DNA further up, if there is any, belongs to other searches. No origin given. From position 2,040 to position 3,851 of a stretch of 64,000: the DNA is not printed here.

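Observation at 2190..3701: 503-aa TPR-like cytoplasmic protein translationally coupled (ATGA) to the giant gene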

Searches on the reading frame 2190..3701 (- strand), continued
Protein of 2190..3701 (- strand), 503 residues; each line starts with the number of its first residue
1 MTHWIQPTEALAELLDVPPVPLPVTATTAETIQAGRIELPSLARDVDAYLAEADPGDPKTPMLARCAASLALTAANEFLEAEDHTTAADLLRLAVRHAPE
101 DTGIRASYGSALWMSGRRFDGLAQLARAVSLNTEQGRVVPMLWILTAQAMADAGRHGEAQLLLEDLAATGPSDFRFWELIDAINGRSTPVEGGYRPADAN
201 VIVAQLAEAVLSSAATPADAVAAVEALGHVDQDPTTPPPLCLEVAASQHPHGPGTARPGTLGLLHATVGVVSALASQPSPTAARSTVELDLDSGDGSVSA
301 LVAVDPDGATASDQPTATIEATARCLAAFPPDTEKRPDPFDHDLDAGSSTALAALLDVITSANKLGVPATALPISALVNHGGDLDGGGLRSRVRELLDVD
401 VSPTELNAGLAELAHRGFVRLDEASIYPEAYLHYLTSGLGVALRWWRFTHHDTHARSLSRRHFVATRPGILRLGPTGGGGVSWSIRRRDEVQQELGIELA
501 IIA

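Call 44: find_encoding_contigs(protein=P0018, flank=10000, max_places=3)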
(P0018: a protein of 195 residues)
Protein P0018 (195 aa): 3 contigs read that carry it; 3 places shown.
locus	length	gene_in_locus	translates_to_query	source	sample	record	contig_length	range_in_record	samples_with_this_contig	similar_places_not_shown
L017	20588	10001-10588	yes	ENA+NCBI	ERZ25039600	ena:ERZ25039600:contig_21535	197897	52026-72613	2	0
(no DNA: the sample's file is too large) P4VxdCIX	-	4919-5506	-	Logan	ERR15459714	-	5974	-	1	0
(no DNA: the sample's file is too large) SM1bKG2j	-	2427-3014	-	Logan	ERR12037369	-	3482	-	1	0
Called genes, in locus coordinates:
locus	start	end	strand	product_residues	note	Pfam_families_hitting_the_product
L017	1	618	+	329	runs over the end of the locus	-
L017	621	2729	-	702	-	-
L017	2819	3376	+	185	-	PF11716:MDMPI_N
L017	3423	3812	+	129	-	-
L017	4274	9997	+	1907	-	-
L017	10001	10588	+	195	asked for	PF14559:TPR_19 (faint), PF13428:TPR_14 (faint)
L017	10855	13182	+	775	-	PF05547:Peptidase_M6, PF20773:InhA-like_MAM, PF20774:InhA-like_VEG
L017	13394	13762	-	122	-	PF01047:MarR (weak), PF12802:MarR_2 (faint)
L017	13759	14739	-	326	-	PF10009:DUF2252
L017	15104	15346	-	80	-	PF13555:AAA_29 (weak), PF00005:ABC_tran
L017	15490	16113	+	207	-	-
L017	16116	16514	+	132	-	PF23636:DUF7144 (weak)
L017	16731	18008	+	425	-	PF00144:Beta-lactamase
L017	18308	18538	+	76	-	-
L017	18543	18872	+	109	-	PF05016:ParE_toxin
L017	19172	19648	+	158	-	PF01548:DEDD_Tnp_IS110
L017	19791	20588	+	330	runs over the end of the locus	PF22483:Mu-transpos_C_2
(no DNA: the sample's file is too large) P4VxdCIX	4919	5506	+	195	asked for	PF14559:TPR_19 (faint), PF13428:TPR_14 (faint)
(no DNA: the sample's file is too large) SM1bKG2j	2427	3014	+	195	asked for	PF14559:TPR_19 (faint), PF13428:TPR_14 (faint)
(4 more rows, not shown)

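Call 45: find_encoding_contigs(protein=P0020, flank=10000, max_places=2)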
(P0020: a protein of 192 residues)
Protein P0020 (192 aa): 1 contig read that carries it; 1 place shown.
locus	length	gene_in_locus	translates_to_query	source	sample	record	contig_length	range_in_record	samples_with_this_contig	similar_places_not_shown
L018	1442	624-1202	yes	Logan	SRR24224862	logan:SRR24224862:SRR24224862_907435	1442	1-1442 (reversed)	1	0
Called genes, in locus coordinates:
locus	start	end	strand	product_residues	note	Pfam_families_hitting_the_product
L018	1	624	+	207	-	?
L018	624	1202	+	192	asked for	PF13432:TPR_16 (weak), PF14559:TPR_19 (weak), PF13428:TPR_14 (weak)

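Call 46: find_encoding_contigs(protein=P0025, flank=10000, max_places=2)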
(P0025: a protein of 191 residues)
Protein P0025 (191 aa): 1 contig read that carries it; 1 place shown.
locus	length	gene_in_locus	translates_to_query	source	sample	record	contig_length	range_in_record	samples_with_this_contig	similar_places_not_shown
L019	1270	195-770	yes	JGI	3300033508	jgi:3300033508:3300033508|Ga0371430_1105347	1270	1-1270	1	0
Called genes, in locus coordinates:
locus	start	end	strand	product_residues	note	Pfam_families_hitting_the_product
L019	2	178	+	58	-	?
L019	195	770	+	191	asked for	PF13429:TPR_15 (faint), PF13428:TPR_14 (faint)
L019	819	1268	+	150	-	?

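Call 47: find_encoding_contigs(protein=P0026, flank=10000, max_places=2)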
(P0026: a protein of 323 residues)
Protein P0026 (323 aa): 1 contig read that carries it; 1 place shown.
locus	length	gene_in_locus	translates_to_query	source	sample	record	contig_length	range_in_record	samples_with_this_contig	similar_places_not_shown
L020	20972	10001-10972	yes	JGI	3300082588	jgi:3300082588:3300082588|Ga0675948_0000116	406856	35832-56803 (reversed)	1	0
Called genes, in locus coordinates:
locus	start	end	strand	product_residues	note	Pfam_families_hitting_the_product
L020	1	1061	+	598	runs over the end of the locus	PF00990:GGDEF, PF00563:EAL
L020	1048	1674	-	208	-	PF04909:Amidohydro_2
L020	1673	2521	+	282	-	PF00561:Abhydrolase_1, PF12146:Hydrolase_4, PF12697:Abhydrolase_6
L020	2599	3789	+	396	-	-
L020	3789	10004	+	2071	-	-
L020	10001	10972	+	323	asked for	-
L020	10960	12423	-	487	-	PF00884:Sulfatase (faint), PF01663:Phosphodiest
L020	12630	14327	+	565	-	PF00682:HMGL-like, PF22615:IPMS_D2, PF08502:LeuA_dimer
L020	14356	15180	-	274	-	PF13622:4HBT_3, PF20789:4HBT_3C, PF02551:Acyl_CoA_thio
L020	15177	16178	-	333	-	PF01575:MaoC_dehydratas (faint)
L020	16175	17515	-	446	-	PF02771:Acyl-CoA_dh_N, PF02770:Acyl-CoA_dh_M, PF00441:Acyl-CoA_dh_1, PF08028:Acyl-CoA_dh_2 (weak)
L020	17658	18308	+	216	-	-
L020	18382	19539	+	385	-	-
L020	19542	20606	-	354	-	PF01636:APH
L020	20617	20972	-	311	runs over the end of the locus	PF01321:Creatinase_N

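Call 60: search_protein_families(library=pfam, proteins=[L017:621-2726:-], max_evalue=0.1)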
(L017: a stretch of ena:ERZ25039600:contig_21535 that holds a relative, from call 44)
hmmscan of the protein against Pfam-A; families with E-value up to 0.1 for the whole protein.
L017:621-2726:- (701 aa): 4 families
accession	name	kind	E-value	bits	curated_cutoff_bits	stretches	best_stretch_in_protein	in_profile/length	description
PF17874.7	TPR_MalT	-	2.7e-05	24.1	45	1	41-179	49-187/336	MalT-like TPR region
PF13432.12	TPR_16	-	0.0097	16.8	32.7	1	395-457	1-56/65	Tetratricopeptide repeat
PF25058.1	ARM_TT21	-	0.032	14.6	27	0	315-412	18-115/155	Tetratricopeptide repeat protein 21 ARM repeat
PF13176.12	TPR_7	-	0.083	13.5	27.9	0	276-294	2-20/36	Tetratricopeptide repeat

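Call 73: list_cluster_members(proteins=[L017:4274-9994:+, L020:3789-10001:+, L005:4101-10001:+, L023:1026-5312:+])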
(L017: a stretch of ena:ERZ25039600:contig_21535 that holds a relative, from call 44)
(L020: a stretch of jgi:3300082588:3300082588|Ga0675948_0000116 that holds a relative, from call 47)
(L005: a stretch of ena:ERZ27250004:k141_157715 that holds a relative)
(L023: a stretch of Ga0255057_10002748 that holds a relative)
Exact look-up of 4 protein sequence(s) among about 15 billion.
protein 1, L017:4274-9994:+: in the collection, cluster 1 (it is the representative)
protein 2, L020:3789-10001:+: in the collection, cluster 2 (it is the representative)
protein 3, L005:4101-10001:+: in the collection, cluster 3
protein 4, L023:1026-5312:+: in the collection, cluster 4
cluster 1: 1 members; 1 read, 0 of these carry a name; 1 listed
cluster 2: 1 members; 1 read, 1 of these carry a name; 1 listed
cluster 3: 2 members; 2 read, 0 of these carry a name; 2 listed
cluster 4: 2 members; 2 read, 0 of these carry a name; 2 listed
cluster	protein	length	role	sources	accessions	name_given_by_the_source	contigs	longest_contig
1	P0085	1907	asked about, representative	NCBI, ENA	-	-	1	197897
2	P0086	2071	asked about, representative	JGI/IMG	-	hypothetical protein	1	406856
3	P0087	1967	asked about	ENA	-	-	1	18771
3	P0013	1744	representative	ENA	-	-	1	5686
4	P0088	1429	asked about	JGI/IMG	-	-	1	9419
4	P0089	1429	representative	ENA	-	-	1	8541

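Call 83: search_protein_families(library=pfam, proteins=[L020:7239-10001:+, L017:7715-9994:+], max_evalue=10)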
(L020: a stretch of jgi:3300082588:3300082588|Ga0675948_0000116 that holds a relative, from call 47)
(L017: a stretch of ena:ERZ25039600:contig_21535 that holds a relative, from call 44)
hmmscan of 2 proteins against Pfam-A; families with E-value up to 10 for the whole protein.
L020:7239-10001:+ (921 aa): 0 families

L017:7715-9994:+ (760 aa): 2 families
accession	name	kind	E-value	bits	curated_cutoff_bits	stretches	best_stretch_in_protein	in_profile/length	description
PF22431.2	COG2p_C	-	0.11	13.5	27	1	106-170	7-71/139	COG2p C-terminal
PF05480.16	PSMbeta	-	0.13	12.5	25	1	182-219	2-38/43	Phenol-soluble modulin beta protein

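Call 91: find_encoding_contigs(protein=P0024, flank=10000, max_places=3)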
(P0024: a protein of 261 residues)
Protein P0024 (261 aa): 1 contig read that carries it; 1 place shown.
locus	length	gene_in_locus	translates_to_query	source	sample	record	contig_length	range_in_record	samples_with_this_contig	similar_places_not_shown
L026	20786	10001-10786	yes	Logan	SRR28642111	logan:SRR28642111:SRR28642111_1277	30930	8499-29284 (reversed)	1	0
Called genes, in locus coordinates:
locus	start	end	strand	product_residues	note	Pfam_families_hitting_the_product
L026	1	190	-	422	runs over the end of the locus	PF25917:BSH_RND, PF25973:BSH_CzcB (weak), PF25876:HH_MFP_RND, PF25944:Beta-barrel_RND (weak), PF25954:Beta-barrel_RND_2, PF25990:Beta-barrel_YknX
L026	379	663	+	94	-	PF13308:YARHG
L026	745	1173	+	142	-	-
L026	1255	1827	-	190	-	-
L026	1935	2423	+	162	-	-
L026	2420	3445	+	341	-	-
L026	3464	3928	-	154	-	-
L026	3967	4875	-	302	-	PF13539:Peptidase_M15_4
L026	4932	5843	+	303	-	-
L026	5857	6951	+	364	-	-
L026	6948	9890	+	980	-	-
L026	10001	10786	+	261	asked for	PF07719:TPR_2 (faint), PF14559:TPR_19 (weak), PF13428:TPR_14 (weak), PF13240:Zn_Ribbon_1 (weak)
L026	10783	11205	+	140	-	-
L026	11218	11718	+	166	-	-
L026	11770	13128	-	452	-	PF13240:Zn_Ribbon_1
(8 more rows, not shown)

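Call 92: find_encoding_contigs(protein=P0022, flank=10000, max_places=3)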
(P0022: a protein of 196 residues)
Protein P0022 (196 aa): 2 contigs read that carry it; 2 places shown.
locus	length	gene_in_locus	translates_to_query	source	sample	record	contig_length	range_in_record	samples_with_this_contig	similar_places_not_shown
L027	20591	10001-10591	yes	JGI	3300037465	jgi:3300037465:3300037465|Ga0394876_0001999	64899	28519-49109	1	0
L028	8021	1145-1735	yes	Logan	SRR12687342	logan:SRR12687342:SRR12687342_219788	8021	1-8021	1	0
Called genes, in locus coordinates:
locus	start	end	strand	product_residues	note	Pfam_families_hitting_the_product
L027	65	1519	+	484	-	PF13229:Beta_helix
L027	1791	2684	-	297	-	-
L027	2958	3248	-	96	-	-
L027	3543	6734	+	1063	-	PF13191:AAA_16, PF13401:AAA_22 (weak)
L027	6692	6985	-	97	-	-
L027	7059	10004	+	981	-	-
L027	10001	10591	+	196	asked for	PF14559:TPR_19 (faint)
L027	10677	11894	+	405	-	PF00232:Glyco_hydro_1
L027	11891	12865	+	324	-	PF02628:COX15-CtaA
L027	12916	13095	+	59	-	-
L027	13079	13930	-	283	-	PF13489:Methyltransf_23, PF01135:PCMT, PF01209:Ubie_methyltran, PF05175:MTS (weak), PF08241:Methyltransf_11, PF08242:Methyltransf_12, PF13649:Methyltransf_25, PF13847:Methyltransf_31, +2 more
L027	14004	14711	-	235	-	PF00156:Pribosyltran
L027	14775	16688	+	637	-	PF11028:TMEM260_N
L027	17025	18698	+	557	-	PF00990:GGDEF, PF00563:EAL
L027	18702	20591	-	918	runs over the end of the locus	PF13519:VWA_2 (weak)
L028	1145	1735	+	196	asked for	PF14559:TPR_19 (faint)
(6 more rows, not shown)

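Call 94: fold_search(model_id=the predicted structure, library=pdb)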
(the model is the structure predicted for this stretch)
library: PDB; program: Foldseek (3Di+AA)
matches with E <= 10: 1331; with E <= 0.001: 3
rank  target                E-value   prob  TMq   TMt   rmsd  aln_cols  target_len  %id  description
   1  9d2f_L                7.9e-04  1.00  0.24  0.31   5.0       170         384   19  3D structure and atomic model of RS3 of mouse respiratory cilia (released 2025-08-13)
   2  3vty_D                7.9e-04  1.00  0.21  0.55   6.1       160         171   18  Crystal structure of MamA (released 2012-10-31)
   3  8chy                  8.3e-04  1.00  0.20  0.35  13.1       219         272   12  Crystal structure of an 8-repeat consensus TPR superhelix with Zinc. (released 2024-02-21)
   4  2fo7                  1.0e-03  1.00  0.20  0.67   6.3       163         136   14  Crystal structure of an 8 repeat consensus TPR superhelix (trigonal crystal form) (released 2006-03-07)
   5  9qhc_A                1.2e-03  1.00  0.22  0.37  11.8       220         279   13  Crystal structure of 8-repeat CTPR protein with eliminated coordination sites (released 2025-10-22)
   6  4hny_C                1.2e-03  1.00  0.20  0.14  13.7       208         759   16  Apo N-terminal acetyltransferase complex A (released 2014-03-26)
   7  8a3t_D                1.3e-03  1.00  0.19  0.17  11.3       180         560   17  S. cerevisiae APC/C-Cdh1 complex (released 2022-08-31)
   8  9qhb                  1.7e-03  1.00  0.20  0.35   8.7       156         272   16  Crystal structure of 16-repeat CTPR protein with eliminated coordination sites (released 2025-10-22)
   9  3vty_C                1.8e-03  1.00  0.21  0.53   6.1       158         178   17  Crystal structure of MamA (released 2012-10-31)
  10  3asg_B                1.9e-03  1.00  0.17  0.48  11.3       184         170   15  MamA D159K mutant 2 (released 2011-07-20)
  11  3vty_A                2.1e-03  1.00  0.21  0.53   6.6       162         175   17  Crystal structure of MamA (released 2012-10-31)
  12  9qhc_B                2.2e-03  1.00  0.20  0.35  13.2       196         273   14  Crystal structure of 8-repeat CTPR protein with eliminated coordination sites (released 2025-10-22)
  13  2wqh                  2.3e-03  1.00  0.19  0.81   2.2       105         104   16  Crystal structure of CTPR3Y3 (released 2010-04-07)
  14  4ga0                  2.3e-03  1.00  0.19  0.57   7.8       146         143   18  Structure of the N-terminal domain of Nup358 (released 2012-09-26)
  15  7zr6_P                2.4e-03  1.00  0.19  0.21  23.8       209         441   15  CryoEM structure of HSP90-CDC37-BRAF(V600E)-PP5(open) complex (released 2022-12-28)
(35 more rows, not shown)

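Call 102: search_protein_families(library=pfam, alignment_id=A6, max_evalue=0.001)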
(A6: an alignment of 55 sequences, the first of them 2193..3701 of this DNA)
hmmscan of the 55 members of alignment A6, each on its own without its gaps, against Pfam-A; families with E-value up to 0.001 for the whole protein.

A. member 1, window:2193-3701:- (503 aa): 1 family
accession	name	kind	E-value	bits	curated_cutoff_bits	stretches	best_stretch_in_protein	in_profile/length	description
PF13428.12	TPR_14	-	4.9e-07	30.3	23.5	1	141-178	2-39/44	Tetratricopeptide repeat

B. families by the number of members that match (of 55 scanned): 38 families (the first 25 are shown)
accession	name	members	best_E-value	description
PF13428.12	TPR_14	47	2.7e-16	Tetratricopeptide repeat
PF14559.12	TPR_19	47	3.1e-13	Tetratricopeptide repeat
PF07719.23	TPR_2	27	2.6e-29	Tetratricopeptide repeat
PF13432.12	TPR_16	25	4.3e-24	Tetratricopeptide repeat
PF13240.11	Zn_Ribbon_1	24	5.3e-19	zinc-ribbon domain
PF12773.13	DZR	23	3.4e-21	Double zinc ribbon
PF13429.12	TPR_15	20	1.8e-07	Tetratricopeptide repeat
PF13248.11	Zn_ribbon_3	16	2.9e-13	zinc-ribbon domain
PF13371.12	TPR_9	11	2.3e-13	Tetratricopeptide repeat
PF07721.20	TPR_4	11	1.1e-07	Tetratricopeptide repeat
PF13181.12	TPR_8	9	2.4e-22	Tetratricopeptide repeat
PF13424.12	TPR_12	9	2.9e-16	Tetratricopeptide repeat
PF13176.12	TPR_7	9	7.5e-06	Tetratricopeptide repeat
PF00515.34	TPR_1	8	1.5e-21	Tetratricopeptide repeat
PF17032.10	Zn_ribbon_15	8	2.6e-09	zinc-ribbon family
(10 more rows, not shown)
